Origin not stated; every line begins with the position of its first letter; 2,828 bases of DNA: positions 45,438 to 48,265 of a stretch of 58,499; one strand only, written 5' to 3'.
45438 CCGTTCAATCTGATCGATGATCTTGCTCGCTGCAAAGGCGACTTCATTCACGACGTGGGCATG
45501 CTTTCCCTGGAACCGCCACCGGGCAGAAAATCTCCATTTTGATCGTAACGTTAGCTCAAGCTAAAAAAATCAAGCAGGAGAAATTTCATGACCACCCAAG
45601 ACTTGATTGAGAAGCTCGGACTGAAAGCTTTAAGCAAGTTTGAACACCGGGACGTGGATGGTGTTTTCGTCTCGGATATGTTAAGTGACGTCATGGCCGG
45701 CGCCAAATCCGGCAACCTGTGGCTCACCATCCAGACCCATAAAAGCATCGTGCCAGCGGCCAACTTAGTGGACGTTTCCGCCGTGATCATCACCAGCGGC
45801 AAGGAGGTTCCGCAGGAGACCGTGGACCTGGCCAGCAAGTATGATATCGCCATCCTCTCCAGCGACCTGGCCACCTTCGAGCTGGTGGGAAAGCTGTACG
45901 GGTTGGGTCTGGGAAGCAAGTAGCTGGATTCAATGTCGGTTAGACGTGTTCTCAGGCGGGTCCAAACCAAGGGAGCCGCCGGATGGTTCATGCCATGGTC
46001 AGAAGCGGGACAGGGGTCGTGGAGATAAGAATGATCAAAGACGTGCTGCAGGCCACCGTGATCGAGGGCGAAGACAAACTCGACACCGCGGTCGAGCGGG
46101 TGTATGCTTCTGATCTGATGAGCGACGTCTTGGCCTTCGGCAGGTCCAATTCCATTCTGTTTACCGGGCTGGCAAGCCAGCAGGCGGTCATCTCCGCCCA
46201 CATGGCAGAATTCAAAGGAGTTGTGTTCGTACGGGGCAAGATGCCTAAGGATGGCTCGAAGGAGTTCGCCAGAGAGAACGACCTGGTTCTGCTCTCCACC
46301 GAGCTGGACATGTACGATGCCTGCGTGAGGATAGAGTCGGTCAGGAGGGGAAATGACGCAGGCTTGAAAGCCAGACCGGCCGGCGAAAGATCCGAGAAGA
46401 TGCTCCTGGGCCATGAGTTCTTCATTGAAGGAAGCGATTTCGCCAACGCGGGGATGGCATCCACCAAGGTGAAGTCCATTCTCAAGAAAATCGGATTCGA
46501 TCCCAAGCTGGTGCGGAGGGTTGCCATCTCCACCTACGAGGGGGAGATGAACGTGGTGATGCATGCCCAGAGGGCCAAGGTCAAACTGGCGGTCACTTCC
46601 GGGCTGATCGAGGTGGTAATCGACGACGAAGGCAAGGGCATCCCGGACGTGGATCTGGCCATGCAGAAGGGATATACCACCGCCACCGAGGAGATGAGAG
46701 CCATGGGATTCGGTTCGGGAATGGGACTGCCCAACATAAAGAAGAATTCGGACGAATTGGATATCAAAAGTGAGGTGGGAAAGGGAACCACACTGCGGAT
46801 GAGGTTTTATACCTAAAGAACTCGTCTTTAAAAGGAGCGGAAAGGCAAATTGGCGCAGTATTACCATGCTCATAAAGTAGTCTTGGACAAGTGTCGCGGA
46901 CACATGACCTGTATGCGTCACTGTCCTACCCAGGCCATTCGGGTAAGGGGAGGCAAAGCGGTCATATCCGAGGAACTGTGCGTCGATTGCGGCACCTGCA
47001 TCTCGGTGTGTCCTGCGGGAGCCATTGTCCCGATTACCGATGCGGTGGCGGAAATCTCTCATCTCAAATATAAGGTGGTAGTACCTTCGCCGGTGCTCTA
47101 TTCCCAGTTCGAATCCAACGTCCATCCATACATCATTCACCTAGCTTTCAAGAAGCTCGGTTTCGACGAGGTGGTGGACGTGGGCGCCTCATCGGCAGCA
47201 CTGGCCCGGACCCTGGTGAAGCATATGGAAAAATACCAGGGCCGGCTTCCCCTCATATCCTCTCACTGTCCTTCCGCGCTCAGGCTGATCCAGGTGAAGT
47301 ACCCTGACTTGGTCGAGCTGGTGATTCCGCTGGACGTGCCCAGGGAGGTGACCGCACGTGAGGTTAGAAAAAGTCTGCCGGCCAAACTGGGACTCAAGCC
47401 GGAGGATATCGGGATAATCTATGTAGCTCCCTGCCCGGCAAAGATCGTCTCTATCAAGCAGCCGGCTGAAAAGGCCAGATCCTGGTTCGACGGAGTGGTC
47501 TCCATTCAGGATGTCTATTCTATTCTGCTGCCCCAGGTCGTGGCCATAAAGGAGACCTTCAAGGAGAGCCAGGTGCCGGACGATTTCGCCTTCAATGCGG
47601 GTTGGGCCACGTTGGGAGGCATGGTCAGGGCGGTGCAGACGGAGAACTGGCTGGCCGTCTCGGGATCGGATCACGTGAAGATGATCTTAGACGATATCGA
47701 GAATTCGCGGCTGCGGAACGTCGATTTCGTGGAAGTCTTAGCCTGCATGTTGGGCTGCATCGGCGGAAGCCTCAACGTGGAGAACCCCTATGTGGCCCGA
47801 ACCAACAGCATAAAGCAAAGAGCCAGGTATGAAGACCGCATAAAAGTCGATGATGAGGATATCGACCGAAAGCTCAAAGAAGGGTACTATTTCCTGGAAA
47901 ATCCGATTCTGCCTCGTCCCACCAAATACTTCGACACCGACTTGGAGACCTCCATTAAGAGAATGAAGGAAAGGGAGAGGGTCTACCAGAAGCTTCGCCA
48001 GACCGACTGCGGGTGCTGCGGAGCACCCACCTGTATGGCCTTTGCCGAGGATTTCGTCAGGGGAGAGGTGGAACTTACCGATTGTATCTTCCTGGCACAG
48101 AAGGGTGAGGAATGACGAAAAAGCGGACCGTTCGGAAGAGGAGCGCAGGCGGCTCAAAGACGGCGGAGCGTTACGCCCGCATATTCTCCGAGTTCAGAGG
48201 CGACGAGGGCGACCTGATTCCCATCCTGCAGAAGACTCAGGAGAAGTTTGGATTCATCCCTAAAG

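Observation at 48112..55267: Translationally coupled NuoE, NuoF, NuoG/FDH-like (catalytically dead) and NfnA, NfnB operon: candidate novel bifurcating transhydrogenase-type complex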

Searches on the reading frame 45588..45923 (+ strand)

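Call 3: search_protein_families(library=pfam, proteins=[window:45588-45923:+], max_evalue=0.01)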
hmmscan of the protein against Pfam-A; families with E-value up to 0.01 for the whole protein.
window:45588-45923:+ (111 aa): 3 families
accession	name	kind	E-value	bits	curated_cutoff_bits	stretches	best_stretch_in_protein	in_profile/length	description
PF02603.21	Hpr_kinase_N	-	3.7e-06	27.4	24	1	62-103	80-121/125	HPr Serine kinase N terminus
PF07085.17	DRTGG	-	9.7e-06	25.8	25.2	1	23-102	21-101/105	DRTGG domain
PF07905.16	PucR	-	0.005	17.6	33.5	1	21-91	22-100/118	Purine catabolism regulatory protein-like family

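Call 10: search_protein_families(library=ncbifam, proteins=[window:45588-45923:+], max_evalue=0.001)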
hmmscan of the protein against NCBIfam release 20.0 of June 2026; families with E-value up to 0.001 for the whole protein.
window:45588-45923:+ (111 aa): 1 family
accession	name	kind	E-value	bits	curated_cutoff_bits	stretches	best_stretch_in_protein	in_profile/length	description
NF011440.0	PRK14869.1-2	equivalog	8e-05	21.4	746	1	8-100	142-234/541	putative manganese-dependent inorganic diphosphatase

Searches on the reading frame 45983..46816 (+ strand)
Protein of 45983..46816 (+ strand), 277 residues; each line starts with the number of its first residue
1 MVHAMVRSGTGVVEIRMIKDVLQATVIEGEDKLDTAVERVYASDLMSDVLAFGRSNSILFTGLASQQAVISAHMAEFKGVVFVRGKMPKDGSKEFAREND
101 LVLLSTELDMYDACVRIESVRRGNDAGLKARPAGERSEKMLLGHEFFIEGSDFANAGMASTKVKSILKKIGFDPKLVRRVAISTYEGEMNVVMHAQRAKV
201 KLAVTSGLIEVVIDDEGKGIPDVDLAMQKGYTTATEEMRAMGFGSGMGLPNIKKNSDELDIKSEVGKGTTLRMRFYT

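Call 3: search_protein_families(library=pfam, proteins=[window:45983-46816:+], max_evalue=0.01)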
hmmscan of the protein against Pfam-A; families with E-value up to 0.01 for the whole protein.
window:45983-46816:+ (277 aa): 4 families
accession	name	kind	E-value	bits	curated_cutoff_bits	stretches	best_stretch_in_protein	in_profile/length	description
PF13581.12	HATPase_c_2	-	1.9e-10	41.3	27.4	1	159-275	11-127/127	Histidine kinase-like ATPase domain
PF02518.31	HATPase_c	-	1.8e-08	35.2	26.4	1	191-275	17-107/111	Histidine kinase-, DNA gyrase B-, and HSP90-like ATPase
PF07085.17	DRTGG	-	7.8e-05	22.9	25.2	1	18-119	2-104/105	DRTGG domain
PF07905.16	PucR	-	0.0024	18.6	33.5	1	21-107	7-102/118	Purine catabolism regulatory protein-like family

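Call 10: search_protein_families(library=ncbifam, proteins=[window:45983-46816:+], max_evalue=0.001)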
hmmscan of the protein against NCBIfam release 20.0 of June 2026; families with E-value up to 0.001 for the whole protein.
window:45983-46816:+ (277 aa): 4 families
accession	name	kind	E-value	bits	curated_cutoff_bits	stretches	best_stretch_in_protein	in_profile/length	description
TIGR01925.2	spIIAB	equivalog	7.4e-16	58.3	135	1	153-274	11-133/137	anti-sigma F factor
NF010076.0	PRK13557.1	subfamily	6e-06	25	631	1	193-275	309-392/540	histidine kinase famiy protein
TIGR02966.1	phoR_proteo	equivalog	5.1e-05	22.5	334.2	1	197-275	250-333/333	phosphate regulon sensor histidine kinase PhoR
NF003144.0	PRK04069.1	equivalog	0.0002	20.8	145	1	163-274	26-140/161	anti-sigma B factor RsbW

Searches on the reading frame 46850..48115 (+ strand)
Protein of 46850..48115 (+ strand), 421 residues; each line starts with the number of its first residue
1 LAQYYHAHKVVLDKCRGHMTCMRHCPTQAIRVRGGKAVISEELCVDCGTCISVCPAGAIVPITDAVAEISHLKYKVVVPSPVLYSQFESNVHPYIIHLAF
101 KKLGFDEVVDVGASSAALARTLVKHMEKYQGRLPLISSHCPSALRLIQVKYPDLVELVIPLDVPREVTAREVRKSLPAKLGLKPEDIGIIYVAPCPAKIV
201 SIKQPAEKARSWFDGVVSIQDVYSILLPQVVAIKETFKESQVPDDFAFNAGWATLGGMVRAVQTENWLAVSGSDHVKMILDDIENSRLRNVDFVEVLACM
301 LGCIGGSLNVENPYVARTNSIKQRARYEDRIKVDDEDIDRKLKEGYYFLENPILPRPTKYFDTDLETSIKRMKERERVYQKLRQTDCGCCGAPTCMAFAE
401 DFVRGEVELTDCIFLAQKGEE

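Call 3: search_protein_families(library=pfam, proteins=[window:46850-48115:+], max_evalue=0.01)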
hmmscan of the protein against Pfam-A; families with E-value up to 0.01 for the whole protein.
window:46850-48115:+ (421 aa): 13 families
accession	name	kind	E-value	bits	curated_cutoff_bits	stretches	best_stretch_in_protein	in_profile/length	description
PF02906.19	Fe_hyd_lg_C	-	3.2e-28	99.5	22.1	1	76-306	4-244/245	Iron only hydrogenase large subunit, C-terminal domain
PF04060.18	FeS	-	5.7e-12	45.6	23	1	384-414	3-33/33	Putative Fe-S cluster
PF12837.12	Fer4_6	-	6.3e-10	39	25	1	37-59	2-24/24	4Fe-4S binding domain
PF00037.32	Fer4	-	5.2e-08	32.8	21.1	1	38-59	2-23/24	4Fe-4S binding domain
PF13237.11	Fer4_10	-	8.5e-08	32.5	25.5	1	12-55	6-53/53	4Fe-4S dicluster domain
PF12838.12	Fer4_7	-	3.7e-07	30.9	27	1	14-58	1-52/52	4Fe-4S dicluster domain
PF25160.1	LdpA_Fe-S-bd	-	1.1e-06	28.7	27.6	1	20-59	8-43/49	LdpA Fe-S cluster-binding domain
PF13187.11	Fer4_9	-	3.9e-06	27.2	27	1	14-59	1-52/52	4Fe-4S dicluster domain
PF12797.12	Fer4_2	-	3.3e-05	24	24.5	1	37-56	3-22/22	4Fe-4S binding domain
PF13484.11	Fer4_16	-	6.5e-05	24.1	30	1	44-62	2-20/66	4Fe-4S double cluster binding domain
PF14697.11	Fer4_21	-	0.0004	20.9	35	1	37-59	1-23/59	4Fe-4S dicluster domain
PF13746.11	Fer4_18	-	0.00092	19.8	27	1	8-57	25-74/114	4Fe-4S dicluster domain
PF12800.12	Fer4_4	-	0.0099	16.6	24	1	42-57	2-17/17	4Fe-4S binding domain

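Call 10: search_protein_families(library=ncbifam, proteins=[window:46850-48115:+], max_evalue=0.001)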
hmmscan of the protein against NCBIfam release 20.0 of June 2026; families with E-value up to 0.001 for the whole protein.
window:46850-48115:+ (421 aa): 52 families (the best 25 are shown)
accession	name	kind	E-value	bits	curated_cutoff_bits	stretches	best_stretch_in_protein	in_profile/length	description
TIGR04105.1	FeFe_hydrog_B1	subfamily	2e-37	129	450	1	20-311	165-460/462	monomeric [FeFe] hydrogenase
NF040763.1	FeFe_hydrog_A6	exception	1.5e-22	79.7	765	2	38-225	184-387/571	NADH-dependent [FeFe] hydrogenase, group A6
TIGR02512.1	FeFe_hydrog_A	subfamily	2.6e-21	75.9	405.95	1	36-221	44-245/375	[FeFe] hydrogenase, group A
NF040762.1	Hydr_FeFe_Clost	exception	1.6e-13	50.2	900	1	36-205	181-364/572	ferredoxin hydrogenase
TIGR01944.1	rnfB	subfamily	1.1e-10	41.4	68.7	0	376-413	38-74/190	RnfABCDGE type electron transport complex subunit B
NF058577.1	FdxA_fam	equivalog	1.5e-10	41.1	65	1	10-58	4-52/52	4Fe-4S ferredoxin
NF005506.0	PRK07118.1-5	equivalog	2.2e-10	40.4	388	1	3-60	131-188/279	Fe-S cluster domain-containing protein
NF005505.0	PRK07118.1-4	equivalog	5.4e-10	39.2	378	1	10-59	213-262/265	Fe-S cluster domain-containing protein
NF005503.0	PRK07118.1-2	equivalog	1.9e-09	37.2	252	1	15-59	140-184/292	RnfABCDGE type electron transport complex subunit B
NF041836.1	rnfB_Methano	equivalog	2.6e-09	36.9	445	1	13-59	216-262/265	Rnf electron transport complex subunit RnfB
TIGR04041.1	activase_YjjW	hypoth_equivalog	8.3e-09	35.2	250.2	1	12-60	40-88/276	YjjW family glycine radical enzyme activase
TIGR02700.1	flavo_MJ0208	hypoth_equivalog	2.3e-08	33.6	251.35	1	9-60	144-195/234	dihydromethanopterin reductase (acceptor)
NF003195.0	PRK04165.1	equivalog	2.4e-08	33.3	306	1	378-418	8-48/450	acetyl-CoA decarbonylase/synthase complex subunit gamma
NF038196.1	ferrodoxin_EFR1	subfamily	2.5e-08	34.3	75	1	11-59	182-229/242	EFR1 family ferrodoxin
NF005504.0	PRK07118.1-3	equivalog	2.6e-08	33.6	437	1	7-62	213-268/293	Fe-S cluster domain-containing protein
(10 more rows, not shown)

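Call 48: search_solved_structures(query=window:46850-48115:+, max_evalue=0.001, show_alignments=3)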
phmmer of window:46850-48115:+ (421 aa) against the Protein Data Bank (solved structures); distinct sequences matched with E-value up to 0.001: 71 (the best 60 are shown).
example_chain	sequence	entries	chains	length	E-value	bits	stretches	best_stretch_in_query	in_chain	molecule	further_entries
8a6t_A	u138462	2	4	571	2e-16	63.2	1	39-260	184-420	Electron bifurcating hydrogenase subunit HydA1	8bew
7qv7_D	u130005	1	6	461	2.2e-15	59.8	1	96-214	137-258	Hydrogen dependent carbon dioxide reductase subunit HydA2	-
7qhf_A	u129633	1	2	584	3.2e-13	52.7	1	40-246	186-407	Iron hydrogenase 1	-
6gm7_A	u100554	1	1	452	4.5e-13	52.1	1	99-213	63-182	Fe-hydrogenase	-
6glz_A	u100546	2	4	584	4.9e-13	52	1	40-246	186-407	Iron hydrogenase 1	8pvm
5la3_A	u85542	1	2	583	6.2e-13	51.7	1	40-242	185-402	Iron hydrogenase 1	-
7q4v_A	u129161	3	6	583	6.3e-13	51.7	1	40-205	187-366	Iron hydrogenase HydA1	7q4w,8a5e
6gly_A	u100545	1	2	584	7.2e-13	51.5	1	40-246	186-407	Iron hydrogenase 1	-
6gm4_A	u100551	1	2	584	7.6e-13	51.4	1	40-246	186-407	Iron hydrogenase 1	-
6gm1_A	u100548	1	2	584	8e-13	51.3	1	40-247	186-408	Iron hydrogenase 1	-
6gm0_A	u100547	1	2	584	8.4e-13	51.3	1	40-246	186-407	Iron hydrogenase 1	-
6gm2_A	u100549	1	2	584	9.3e-13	51.1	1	40-246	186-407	Iron hydrogenase 1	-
1c4a_A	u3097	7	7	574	9.5e-13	51.1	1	40-246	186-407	PROTEIN (FE-ONLY HYDROGENASE) | PROTEIN (PERIPLASMIC HYDROGENASE 1) | Iron hydrogenase 1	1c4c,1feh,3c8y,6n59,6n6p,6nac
6gm8_A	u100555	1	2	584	9.6e-13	51.1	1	40-247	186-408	Iron hydrogenase 1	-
4xdd_A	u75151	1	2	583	1e-12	51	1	40-246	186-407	Iron hydrogenase 1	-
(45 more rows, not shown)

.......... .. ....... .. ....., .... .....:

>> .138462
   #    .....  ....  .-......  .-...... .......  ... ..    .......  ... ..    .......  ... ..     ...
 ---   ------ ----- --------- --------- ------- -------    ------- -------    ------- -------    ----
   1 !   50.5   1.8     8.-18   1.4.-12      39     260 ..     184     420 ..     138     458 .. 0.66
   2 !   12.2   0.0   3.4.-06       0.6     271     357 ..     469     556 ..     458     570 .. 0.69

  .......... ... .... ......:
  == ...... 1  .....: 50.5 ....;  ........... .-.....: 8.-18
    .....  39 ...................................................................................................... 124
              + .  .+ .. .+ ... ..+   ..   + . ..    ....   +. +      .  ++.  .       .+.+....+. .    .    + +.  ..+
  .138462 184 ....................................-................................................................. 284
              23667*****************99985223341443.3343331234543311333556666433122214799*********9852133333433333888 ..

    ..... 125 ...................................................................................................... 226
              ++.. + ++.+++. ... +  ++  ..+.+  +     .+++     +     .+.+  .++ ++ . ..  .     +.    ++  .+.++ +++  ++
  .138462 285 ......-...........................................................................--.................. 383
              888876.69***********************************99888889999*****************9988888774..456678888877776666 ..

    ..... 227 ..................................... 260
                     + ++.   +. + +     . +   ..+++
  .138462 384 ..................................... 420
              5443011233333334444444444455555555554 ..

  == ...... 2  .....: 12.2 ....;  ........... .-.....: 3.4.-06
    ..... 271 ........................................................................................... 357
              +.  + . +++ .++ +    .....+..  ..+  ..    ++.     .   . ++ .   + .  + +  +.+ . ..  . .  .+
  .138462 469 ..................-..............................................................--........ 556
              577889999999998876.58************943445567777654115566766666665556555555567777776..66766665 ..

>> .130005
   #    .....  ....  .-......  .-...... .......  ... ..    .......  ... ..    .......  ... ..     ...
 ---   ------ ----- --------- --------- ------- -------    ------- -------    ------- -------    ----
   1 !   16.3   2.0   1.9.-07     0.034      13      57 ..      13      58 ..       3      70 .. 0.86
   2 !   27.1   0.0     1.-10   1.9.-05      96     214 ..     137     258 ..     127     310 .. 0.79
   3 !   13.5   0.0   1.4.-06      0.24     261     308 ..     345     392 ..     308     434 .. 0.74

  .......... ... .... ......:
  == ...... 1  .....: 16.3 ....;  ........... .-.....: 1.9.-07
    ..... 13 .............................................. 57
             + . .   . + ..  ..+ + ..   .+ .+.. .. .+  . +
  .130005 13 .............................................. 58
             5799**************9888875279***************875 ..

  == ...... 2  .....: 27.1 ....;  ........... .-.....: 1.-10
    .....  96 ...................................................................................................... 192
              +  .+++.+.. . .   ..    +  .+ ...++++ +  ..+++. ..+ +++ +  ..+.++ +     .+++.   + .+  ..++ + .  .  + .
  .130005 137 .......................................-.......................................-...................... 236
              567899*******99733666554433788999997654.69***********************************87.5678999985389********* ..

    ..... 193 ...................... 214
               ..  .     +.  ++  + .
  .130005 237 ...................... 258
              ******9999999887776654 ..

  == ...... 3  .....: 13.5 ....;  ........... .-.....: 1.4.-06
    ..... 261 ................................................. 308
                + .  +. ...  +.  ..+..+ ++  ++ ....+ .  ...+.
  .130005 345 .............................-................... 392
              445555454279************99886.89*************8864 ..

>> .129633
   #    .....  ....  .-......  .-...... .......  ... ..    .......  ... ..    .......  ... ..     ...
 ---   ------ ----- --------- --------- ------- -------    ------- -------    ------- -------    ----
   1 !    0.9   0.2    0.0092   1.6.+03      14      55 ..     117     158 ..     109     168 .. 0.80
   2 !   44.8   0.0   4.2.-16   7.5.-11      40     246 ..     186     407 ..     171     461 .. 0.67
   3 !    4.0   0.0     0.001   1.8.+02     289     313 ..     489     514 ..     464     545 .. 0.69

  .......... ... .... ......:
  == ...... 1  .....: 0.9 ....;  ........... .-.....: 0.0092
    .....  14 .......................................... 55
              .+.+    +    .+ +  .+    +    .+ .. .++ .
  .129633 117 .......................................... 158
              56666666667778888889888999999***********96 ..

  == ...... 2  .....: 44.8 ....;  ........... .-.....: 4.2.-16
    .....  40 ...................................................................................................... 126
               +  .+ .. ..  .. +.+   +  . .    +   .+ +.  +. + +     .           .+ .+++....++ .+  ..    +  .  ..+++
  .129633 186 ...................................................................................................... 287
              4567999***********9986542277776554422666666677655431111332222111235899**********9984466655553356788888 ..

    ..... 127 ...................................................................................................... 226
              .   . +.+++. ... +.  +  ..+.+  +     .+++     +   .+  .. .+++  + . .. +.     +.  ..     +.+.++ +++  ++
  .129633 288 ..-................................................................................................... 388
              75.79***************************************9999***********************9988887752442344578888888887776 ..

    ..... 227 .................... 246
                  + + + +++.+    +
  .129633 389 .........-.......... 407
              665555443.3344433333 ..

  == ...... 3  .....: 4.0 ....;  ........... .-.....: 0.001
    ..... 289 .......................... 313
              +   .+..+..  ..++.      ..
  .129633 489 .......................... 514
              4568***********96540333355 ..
